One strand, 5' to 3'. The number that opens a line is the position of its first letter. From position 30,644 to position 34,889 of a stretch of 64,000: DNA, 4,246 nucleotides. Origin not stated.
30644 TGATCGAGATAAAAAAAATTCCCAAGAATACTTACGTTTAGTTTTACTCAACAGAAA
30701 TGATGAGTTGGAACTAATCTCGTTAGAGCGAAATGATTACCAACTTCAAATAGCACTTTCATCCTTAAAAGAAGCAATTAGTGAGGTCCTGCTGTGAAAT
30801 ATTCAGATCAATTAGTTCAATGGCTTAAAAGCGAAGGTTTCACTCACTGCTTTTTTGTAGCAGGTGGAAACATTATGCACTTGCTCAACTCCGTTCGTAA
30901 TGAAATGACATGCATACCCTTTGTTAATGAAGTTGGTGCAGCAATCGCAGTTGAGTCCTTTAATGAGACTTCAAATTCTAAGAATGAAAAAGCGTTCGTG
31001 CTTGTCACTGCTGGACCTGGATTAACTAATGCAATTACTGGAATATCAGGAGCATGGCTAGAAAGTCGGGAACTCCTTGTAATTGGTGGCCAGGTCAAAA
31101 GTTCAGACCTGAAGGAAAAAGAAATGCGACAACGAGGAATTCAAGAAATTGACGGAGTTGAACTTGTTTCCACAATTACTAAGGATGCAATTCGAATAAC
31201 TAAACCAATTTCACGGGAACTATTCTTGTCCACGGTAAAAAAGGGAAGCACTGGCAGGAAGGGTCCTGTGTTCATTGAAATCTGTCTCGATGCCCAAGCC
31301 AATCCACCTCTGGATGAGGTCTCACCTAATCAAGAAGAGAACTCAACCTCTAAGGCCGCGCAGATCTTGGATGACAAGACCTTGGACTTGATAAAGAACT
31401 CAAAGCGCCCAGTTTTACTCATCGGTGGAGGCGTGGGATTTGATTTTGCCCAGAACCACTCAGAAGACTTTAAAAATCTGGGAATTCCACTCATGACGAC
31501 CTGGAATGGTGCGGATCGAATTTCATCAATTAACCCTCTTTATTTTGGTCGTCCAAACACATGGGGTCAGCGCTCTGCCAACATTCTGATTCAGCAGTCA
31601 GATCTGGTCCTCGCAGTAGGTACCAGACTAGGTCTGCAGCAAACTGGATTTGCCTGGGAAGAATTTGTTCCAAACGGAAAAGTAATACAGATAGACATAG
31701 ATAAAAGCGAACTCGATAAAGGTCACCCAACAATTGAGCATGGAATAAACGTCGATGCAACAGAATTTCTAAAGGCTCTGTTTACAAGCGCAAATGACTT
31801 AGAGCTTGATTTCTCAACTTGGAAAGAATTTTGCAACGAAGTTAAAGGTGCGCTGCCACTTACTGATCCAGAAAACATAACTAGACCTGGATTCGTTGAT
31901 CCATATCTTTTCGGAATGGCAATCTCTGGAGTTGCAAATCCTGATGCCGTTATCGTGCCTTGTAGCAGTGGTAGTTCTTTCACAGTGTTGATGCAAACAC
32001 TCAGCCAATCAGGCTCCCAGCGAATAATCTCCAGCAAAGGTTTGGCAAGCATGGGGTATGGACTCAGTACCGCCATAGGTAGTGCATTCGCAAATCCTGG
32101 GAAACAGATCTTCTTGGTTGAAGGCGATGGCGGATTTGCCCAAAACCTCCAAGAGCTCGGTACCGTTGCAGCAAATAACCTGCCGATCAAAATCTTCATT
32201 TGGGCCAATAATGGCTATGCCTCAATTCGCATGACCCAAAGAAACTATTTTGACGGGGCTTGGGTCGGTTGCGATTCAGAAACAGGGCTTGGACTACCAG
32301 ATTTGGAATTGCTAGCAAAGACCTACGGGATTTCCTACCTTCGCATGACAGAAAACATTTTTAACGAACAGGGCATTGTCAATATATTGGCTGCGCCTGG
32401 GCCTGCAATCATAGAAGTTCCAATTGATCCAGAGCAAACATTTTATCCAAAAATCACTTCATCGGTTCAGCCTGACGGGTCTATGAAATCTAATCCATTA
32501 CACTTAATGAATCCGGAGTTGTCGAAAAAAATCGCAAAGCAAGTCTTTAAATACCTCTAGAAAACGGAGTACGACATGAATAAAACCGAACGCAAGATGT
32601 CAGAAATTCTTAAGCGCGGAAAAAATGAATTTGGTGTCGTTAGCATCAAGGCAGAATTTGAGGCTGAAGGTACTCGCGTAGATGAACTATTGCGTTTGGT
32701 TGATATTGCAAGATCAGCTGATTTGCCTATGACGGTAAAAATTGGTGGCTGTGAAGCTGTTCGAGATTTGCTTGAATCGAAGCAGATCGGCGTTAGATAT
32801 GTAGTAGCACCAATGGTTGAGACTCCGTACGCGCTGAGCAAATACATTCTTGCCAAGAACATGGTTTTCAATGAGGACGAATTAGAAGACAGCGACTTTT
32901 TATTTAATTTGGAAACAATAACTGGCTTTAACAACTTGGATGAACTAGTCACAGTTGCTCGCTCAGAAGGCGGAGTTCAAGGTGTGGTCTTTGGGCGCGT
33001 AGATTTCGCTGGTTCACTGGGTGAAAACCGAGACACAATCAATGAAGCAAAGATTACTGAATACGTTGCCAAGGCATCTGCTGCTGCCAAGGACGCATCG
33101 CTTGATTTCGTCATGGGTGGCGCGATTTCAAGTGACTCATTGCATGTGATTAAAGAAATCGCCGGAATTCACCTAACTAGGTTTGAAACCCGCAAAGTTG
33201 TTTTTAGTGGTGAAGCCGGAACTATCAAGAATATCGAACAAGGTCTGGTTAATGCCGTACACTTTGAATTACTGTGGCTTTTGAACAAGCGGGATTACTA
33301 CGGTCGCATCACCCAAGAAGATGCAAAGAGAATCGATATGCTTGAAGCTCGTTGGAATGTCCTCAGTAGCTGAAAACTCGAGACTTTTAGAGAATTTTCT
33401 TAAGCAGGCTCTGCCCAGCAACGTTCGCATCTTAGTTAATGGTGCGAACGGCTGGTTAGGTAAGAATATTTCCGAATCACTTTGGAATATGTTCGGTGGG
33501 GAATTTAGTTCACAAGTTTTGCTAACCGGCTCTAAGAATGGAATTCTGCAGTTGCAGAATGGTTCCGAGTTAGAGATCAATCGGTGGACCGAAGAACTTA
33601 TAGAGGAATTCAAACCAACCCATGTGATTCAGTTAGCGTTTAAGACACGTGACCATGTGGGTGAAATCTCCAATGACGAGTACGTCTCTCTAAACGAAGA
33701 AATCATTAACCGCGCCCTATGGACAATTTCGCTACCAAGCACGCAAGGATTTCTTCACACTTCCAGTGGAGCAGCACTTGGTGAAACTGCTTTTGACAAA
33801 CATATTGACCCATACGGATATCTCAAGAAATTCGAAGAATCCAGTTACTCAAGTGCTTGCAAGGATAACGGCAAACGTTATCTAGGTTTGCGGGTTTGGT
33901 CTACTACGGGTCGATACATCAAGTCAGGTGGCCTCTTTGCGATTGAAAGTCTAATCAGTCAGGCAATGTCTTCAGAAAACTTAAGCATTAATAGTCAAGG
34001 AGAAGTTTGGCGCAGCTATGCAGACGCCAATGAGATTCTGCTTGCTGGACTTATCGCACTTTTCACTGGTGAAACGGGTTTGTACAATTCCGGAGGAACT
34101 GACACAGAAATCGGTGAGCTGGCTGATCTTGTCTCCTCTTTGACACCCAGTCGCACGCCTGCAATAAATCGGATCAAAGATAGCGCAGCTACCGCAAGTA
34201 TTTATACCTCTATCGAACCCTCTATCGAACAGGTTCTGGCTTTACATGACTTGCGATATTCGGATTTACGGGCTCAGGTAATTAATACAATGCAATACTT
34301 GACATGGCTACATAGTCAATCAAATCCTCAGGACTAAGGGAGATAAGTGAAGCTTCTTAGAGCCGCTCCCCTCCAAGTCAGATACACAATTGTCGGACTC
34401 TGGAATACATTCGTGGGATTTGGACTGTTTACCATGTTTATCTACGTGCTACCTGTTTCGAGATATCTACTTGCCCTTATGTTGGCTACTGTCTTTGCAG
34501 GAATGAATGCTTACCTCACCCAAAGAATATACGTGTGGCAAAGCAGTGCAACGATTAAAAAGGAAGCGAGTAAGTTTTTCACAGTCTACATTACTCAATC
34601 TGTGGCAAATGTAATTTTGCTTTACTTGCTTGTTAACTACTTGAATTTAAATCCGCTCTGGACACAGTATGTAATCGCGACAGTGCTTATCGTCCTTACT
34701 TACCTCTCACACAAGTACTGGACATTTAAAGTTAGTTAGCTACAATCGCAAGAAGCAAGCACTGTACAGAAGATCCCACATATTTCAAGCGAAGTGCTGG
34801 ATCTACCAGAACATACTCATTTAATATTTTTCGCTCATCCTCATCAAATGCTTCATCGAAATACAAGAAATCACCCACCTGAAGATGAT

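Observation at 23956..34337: Candidate pathway for an undescribed C4-branched or carbocyclic higher-carbon CDP-sugar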

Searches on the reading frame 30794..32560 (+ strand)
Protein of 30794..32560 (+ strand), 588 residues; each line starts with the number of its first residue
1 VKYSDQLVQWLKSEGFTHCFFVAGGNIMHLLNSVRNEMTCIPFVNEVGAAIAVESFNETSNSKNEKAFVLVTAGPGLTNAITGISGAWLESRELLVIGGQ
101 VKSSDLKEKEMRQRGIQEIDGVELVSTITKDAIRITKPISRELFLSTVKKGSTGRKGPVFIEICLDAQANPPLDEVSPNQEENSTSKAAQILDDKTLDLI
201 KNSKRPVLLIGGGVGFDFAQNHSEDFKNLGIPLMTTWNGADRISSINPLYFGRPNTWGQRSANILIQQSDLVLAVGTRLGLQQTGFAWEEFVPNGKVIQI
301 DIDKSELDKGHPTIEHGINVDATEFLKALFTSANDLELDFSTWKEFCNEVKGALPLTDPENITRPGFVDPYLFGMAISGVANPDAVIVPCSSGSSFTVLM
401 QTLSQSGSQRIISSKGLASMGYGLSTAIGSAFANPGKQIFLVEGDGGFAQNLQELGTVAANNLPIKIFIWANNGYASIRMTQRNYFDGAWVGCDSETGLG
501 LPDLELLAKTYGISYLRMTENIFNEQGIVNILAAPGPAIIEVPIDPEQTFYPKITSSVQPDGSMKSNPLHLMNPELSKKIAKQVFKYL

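Call 3: search_protein_families(library=pfam, proteins=[window:30794-32560:+])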
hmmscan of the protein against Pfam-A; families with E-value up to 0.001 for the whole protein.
window:30794-32560:+ (588 aa): 3 families
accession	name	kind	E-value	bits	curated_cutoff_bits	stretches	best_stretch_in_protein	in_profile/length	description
PF00205.28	TPP_enzyme_M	-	1.7e-28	99.5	30.4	1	195-329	3-137/137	Thiamine pyrophosphate enzyme, central domain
PF02775.26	TPP_enzyme_C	-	6.4e-28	97.9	21.9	1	393-542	3-151/151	Thiamine pyrophosphate enzyme, C-terminal TPP binding domain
PF02776.23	TPP_enzyme_N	-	2.4e-25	89.1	26.8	1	1-123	1-118/119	Thiamine pyrophosphate enzyme, N-terminal TPP binding domain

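Call 4: search_protein_families(library=ncbifam, proteins=[window:30794-32560:+])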
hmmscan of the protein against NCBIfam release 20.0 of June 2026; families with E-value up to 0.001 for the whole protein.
window:30794-32560:+ (588 aa): 53 families (the best 25 are shown)
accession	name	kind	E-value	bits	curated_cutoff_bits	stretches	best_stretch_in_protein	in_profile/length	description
NF006524.0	PRK08978.1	equivalog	2.2e-76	257.3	738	1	4-556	4-536/548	acetolactate synthase 2 catalytic subunit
TIGR00118.1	acolac_lg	equivalog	1.3e-69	235.1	538.35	1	3-556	3-546/557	biosynthetic-type acetolactate synthase large subunit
NF004919.0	PRK06276.1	equivalog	4.5e-66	223.4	866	1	1-550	1-544/582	acetolactate synthase large subunit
NF004710.0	PRK06048.1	equivalog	7.4e-66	222.8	976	1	2-556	9-549/561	acetolactate synthase large subunit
NF006016.1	PRK08155.1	equivalog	4.8e-62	210.1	870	1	6-555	8-543/554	acetolactate synthase large subunit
NF005228.0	PRK06725.1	equivalog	2.8e-61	207.4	991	1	4-555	19-556/571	acetolactate synthase large subunit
NF005651.0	PRK07418.1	subfamily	7.4e-61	206.1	942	1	5-556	23-571/617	acetolactate synthase large subunit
NF005584.0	PRK07282.1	equivalog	2.7e-59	201.2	970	1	4-557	13-553/566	acetolactate synthase large subunit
NF005860.0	PRK07789.1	equivalog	3.5e-59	200.7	881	1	4-555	37-589/615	acetolactate synthase large subunit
NF005824.0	PRK07710.1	equivalog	2.1e-56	191.4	976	1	4-555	20-559/573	acetolactate synthase large subunit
NF006122.0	PRK08266.1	subfamily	5.1e-53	180.4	571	1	5-553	8-535/543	hypothetical protein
NF006052.0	PRK08199.1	subfamily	5.4e-53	180.1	539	1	6-549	13-542/559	thiamine pyrophosphate protein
NF006319.0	PRK08527.1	equivalog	3.9e-52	177.4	905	1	4-554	7-548/565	acetolactate synthase large subunit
NF006378.0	PRK08617.1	equivalog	5.7e-52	176.8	510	1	4-547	11-541/556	acetolactate synthase AlsS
NF005058.0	PRK06466.1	equivalog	8.4e-50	169.8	951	1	4-554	7-557/574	acetolactate synthase 3 large subunit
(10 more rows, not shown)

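Call 77: search_solved_structures(query=window:30794-32560:+, max_evalue=1e-20)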
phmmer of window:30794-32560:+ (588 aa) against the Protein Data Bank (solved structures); distinct sequences matched with E-value up to 1e-20: 49.
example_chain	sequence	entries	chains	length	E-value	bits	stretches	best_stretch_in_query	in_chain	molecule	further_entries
8rph_A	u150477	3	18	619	1.3e-86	294.7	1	3-583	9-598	Thiamine pyrophosphate-binding protein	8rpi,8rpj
5ahk_A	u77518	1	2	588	7.2e-63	216.3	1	1-553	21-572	ACETOLACTATE SYNTHASE II, LARGE SUBUNIT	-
6lpi_A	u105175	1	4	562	4.5e-49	170.7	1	6-555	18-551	Acetolactate synthase isozyme 1 large subunit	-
3e9y_A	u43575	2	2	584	5.8e-48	167.1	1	2-556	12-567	Acetolactate synthase, chloroplastic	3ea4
7u25_A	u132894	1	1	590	1.1e-47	166.1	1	2-556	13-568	Acetolactate synthase, chloroplastic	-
7stq_A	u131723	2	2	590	1.5e-47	165.7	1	2-556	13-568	Acetolactate synthase, chloroplastic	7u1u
7tzz_A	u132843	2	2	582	2e-47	165.3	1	2-556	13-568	Acetolactate synthase, chloroplastic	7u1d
6u9h_A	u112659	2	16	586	2.1e-47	165.2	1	2-556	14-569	Acetolactate synthase, chloroplastic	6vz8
1ybh_A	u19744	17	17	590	2.1e-47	165.2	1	2-556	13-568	Acetolactate synthase, chloroplast | Acetolactate synthase | Acetolactate synthase, chloroplastic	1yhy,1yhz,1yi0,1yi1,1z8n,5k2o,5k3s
8et5_A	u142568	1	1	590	3.1e-47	164.7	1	2-554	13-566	Acetolactate synthase, chloroplastic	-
8xod_A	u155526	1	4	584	3.5e-47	164.5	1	6-546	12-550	BbmA-G484F complex with CBOA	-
8x3x_A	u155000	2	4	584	3.5e-47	164.5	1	6-546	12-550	BbmA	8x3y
5d6r_B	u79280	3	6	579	6.1e-34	120.8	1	5-546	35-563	Acetolactate synthase, catabolic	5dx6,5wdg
1jsc_A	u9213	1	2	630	6.6e-34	120.7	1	18-556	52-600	ACETOHYDROXY-ACID SYNTHASE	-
6u9d_A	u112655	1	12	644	7.1e-34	120.6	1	18-556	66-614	Acetolactate synthase catalytic subunit, mitochondrial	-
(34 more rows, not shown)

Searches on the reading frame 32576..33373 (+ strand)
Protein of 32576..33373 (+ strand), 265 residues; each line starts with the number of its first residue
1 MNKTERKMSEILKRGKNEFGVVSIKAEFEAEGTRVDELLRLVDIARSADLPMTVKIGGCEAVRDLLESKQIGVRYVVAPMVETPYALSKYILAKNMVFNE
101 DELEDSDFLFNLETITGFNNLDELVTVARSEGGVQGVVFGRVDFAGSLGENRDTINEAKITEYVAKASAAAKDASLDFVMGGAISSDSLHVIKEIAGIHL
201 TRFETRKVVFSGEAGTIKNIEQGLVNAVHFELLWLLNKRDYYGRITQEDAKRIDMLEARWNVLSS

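Call 3: search_protein_families(library=pfam, proteins=[window:32576-33373:+])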
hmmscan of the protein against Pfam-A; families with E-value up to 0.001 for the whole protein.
window:32576-33373:+ (265 aa): 1 family
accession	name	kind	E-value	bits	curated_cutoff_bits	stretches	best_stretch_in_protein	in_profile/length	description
PF03328.21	HpcH_HpaI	-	1.9e-07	31.1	25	1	63-180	75-192/221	HpcH/HpaI aldolase/citrate lyase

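Call 4: search_protein_families(library=ncbifam, proteins=[window:32576-33373:+])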
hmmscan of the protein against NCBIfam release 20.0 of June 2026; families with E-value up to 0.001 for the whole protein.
window:32576-33373:+ (265 aa): 0 families

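Call 31: search_solved_structures(query=window:32576-33373:+, show_alignments=2, max_evalue=0.01)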
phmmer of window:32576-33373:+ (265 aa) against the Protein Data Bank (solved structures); distinct sequences matched with E-value up to 0.01: 0.

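Call 50: search_solved_structures(query=A2, max_evalue=1, show_alignments=3)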
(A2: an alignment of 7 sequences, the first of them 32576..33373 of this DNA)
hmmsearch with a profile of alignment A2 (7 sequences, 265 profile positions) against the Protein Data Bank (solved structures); distinct sequences matched with E-value up to 1: 2.
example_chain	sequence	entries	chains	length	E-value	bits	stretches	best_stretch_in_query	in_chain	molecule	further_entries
7myv_A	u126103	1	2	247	0.29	13.8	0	154-189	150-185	Phosphomannomutase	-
2vws_A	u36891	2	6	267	0.61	12.7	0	105-162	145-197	YFAU, 2-KETO-3-DEOXY SUGAR ALDOLASE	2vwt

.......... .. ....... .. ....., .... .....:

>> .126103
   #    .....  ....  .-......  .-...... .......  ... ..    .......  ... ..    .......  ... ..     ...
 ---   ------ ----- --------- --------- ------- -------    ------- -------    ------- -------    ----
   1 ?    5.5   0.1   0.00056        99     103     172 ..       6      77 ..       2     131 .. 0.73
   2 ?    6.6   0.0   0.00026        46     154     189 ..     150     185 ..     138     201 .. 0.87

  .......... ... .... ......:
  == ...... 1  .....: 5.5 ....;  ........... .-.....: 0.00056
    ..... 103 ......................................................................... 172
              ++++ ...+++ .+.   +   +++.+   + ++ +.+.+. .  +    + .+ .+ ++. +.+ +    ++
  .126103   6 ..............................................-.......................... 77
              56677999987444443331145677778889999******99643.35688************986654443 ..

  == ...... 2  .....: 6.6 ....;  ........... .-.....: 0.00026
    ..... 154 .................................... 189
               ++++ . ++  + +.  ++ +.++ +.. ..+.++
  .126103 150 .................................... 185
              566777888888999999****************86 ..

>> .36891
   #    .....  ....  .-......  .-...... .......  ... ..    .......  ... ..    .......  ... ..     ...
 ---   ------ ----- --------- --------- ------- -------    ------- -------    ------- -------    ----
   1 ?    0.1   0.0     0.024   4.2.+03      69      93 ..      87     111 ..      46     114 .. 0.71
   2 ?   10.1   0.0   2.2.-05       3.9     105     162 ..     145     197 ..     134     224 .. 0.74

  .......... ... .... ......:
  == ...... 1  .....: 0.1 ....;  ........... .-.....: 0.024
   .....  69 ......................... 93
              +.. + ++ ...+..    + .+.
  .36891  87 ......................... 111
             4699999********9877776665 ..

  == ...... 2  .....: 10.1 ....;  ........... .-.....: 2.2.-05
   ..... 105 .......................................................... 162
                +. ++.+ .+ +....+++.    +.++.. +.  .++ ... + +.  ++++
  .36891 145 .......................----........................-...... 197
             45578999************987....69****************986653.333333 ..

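Call 59: search_protein_representatives(protein=window:32576-33373:+)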
Query: 265 residues. Proteins with E-value up to 0.001 (for the whole library): 1109; up to 1e-10: 753; up to 1e-30: 250. The best 150 are listed.
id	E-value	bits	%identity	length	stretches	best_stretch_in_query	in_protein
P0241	1.7e-97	342.1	60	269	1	1-264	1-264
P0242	1.9e-82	292.9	63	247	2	85-264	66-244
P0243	6.0e-81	287.9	55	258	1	8-264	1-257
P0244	1.1e-76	274.0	50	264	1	1-259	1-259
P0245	3.5e-71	256.0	45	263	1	1-261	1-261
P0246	7.2e-70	251.7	47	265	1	1-263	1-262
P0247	5.6e-69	248.7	92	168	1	1-130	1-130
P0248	1.7e-67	243.9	62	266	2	1-133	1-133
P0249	6.4e-67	242.0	46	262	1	1-260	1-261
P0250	7.7e-67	241.7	47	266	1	1-262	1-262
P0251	1.3e-66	241.0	49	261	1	9-260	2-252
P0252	2.7e-66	240.0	54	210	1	66-263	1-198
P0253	8.9e-66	238.3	45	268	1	1-263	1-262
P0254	2.0e-65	237.1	43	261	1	1-257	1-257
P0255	9.5e-64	231.6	55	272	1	1-195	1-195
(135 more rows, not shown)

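Call 71: predict_structure(alignment_id=A3)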
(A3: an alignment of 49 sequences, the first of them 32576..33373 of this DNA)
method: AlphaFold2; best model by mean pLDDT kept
length: 265 residues; sequences in the alignment: 49
mean_pLDDT: 97.3   pTM: 0.91
mean pLDDT of the five models: 97.3, 96.9, 96.3, 94.9, 94.5
residues with pLDDT >= 90: 259; 70-90: 6; 50-70: 0; < 50: 0
segments of 3 or more residues with pLDDT < 50: none
pLDDT, mean of each block of 10 residues (from residue 1): 97 98 94 92 98 97 97 97 98 98 98 99 98 98 98 97 99 99 97 98 98 96 98 97 96 98 95
secondary structure, 60 per line:
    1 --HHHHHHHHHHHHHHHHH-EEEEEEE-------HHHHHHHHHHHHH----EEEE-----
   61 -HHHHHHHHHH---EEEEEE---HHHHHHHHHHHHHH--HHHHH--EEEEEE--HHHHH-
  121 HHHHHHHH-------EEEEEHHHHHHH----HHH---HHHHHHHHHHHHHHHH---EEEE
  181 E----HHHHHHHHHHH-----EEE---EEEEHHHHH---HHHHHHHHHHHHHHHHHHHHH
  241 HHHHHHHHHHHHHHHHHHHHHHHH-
elements in order: H3-19 E21-27 H35-47 E52-55 H62-71 E75-80 H84-97 H100-104 E107-112 H115-119 H121-128 E136-140 H141-147 H158-173 E177-181 H186-196 E202-204 E208-211 H212-216 H220-264

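Call 73: fold_search(model_id=the predicted structure, library=pdb)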
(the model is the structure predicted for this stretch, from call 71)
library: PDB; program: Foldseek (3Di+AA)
matches with E <= 10: 1731; with E <= 0.001: 147
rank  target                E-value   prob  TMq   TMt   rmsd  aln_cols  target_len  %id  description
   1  3qz6                  8.7e-09  1.00  0.61  0.62   3.3       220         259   16  The crystal structure of HpcH/HpaI aldolase from Desulfitobacterium hafniense DCB-2 (released 2011-03-16)
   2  4tv6                  6.2e-08  1.00  0.52  0.60   7.4       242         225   14  Crystal Structure of Citrate Synthase Variant SbnG E151Q (released 2014-10-29)
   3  4b5w_F                6.9e-08  1.00  0.62  0.64   3.4       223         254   12  Crystal structures of divalent metal dependent pyruvate aldolase R70A mutant, HpaI, in complex with pyruvate (released 2012-08-29)
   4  4b5w_C                9.8e-08  1.00  0.61  0.64   3.4       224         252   13  Crystal structures of divalent metal dependent pyruvate aldolase R70A mutant, HpaI, in complex with pyruvate (released 2012-08-29)
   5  4b5w_A                1.1e-07  1.00  0.62  0.64   3.3       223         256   13  Crystal structures of divalent metal dependent pyruvate aldolase R70A mutant, HpaI, in complex with pyruvate (released 2012-08-29)
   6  7et8_A                1.3e-07  1.00  0.58  0.60   6.6       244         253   16  Crystal structure of thermostable AbHpaI, a class II metal dependent pyruvate aldolase, HpaI from Acinetobacter bauman (released 2021-11-03)
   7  5vxc                  1.9e-07  1.00  0.56  0.50   4.5       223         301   18  Crystal Structure Analysis of human CLYBL in complex with free CoASH (released 2017-11-01)
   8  7et9_A                2.3e-07  1.00  0.61  0.63   6.2       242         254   15  Crystal structure of AbHpaI-Zn-pyruvate complex, Class II aldolase, HpaI from Acinetobacter baumannii (released 2021-11-03)
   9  4b5w_B                2.5e-07  1.00  0.60  0.63   3.4       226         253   12  Crystal structures of divalent metal dependent pyruvate aldolase R70A mutant, HpaI, in complex with pyruvate (released 2012-08-29)
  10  4mf4_A                2.5e-07  1.00  0.61  0.62   5.7       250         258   15  Crystal structure of a HpcH/Hpal aldolase/citrate lyase family protein from Burkholderia cenocepacia J2315 (released 2013-09-04)
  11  5vxo_A                5.6e-07  1.00  0.56  0.50   5.0       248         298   18  Crystal Structure Analysis of human CLYBL in complex with propionyl-CoA (released 2017-11-01)
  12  5vxs_B                5.9e-07  1.00  0.57  0.54  13.8       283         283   17  Crystal Structure Analysis of human CLYBL in apo form (released 2017-11-01)
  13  7v8t_A                8.8e-07  1.00  0.56  0.58   6.4       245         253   14  Crystal structure of class II pyruvate aldolase from Pseudomonas aeruginosa. (released 2022-08-24)
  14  7o5w_AAA              1.2e-06  1.00  0.57  0.60   5.7       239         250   15  Crystal structure of holo-F210W mutant of Hydroxy ketone aldolase (SwHKA)from Sphingomonas wittichii RW1 (released 2022-10-26)
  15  4rpp_C                1.2e-06  1.00  0.57  0.39   6.3       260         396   10  crystal structure of PKM2-K422R mutant bound with FBP (released 2015-02-25)
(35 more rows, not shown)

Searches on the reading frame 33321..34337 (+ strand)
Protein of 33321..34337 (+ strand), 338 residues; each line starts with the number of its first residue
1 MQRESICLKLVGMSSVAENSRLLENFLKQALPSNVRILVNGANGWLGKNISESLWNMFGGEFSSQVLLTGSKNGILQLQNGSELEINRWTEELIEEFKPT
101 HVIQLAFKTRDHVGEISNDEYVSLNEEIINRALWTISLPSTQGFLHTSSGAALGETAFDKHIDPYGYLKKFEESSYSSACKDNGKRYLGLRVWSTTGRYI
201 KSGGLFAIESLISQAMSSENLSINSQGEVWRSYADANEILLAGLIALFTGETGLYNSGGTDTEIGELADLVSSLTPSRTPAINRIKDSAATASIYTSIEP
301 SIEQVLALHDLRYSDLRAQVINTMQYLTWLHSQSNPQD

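Call 3: search_protein_families(library=pfam, proteins=[window:33321-34337:+])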
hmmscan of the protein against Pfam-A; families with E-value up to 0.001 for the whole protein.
window:33321-34337:+ (338 aa): 1 family
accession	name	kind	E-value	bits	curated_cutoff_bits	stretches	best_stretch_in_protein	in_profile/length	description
PF01370.27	Epimerase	-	1.6e-08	34.7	20.9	1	37-249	1-227/240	NAD dependent epimerase/dehydratase family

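Call 4: search_protein_families(library=ncbifam, proteins=[window:33321-34337:+])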
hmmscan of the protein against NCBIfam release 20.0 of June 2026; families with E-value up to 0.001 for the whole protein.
window:33321-34337:+ (338 aa): 0 families

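Call 52: search_solved_structures(query=window:33321-34337:+, max_evalue=0.001, show_alignments=1)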
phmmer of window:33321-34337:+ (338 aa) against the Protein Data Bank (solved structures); distinct sequences matched with E-value up to 0.001: 1.
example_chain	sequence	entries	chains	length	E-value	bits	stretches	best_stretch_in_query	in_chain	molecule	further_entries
4zrm_A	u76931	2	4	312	1.6e-06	30.8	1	33-276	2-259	UDP-glucose 4-epimerase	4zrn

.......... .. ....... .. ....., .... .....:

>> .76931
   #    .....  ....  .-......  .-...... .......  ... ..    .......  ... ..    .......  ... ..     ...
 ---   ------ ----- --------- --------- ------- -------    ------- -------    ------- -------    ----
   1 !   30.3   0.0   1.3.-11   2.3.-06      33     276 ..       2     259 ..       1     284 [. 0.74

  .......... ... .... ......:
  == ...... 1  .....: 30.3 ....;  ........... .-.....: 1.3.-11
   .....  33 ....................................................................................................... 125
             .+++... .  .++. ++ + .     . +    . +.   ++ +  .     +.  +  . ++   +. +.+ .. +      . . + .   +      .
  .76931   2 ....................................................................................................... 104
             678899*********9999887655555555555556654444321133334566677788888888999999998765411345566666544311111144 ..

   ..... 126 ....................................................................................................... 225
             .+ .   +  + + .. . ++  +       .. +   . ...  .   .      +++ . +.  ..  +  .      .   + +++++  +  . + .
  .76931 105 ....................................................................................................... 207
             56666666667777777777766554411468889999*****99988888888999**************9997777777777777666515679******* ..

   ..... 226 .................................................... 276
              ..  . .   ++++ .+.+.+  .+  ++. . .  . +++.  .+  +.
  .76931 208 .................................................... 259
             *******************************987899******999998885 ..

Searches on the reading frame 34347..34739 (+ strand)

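Call 6: search_protein_families(library=pfam, proteins=[window:34347-34739:+])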
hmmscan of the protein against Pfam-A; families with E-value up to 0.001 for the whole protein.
window:34347-34739:+ (130 aa): 1 family
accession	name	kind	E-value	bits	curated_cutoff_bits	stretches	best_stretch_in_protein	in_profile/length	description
PF04138.20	GtrA_DPMS_TM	-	1.8e-17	64.1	26.1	1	12-127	1-117/117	GtrA/DPMS, transmembrane domain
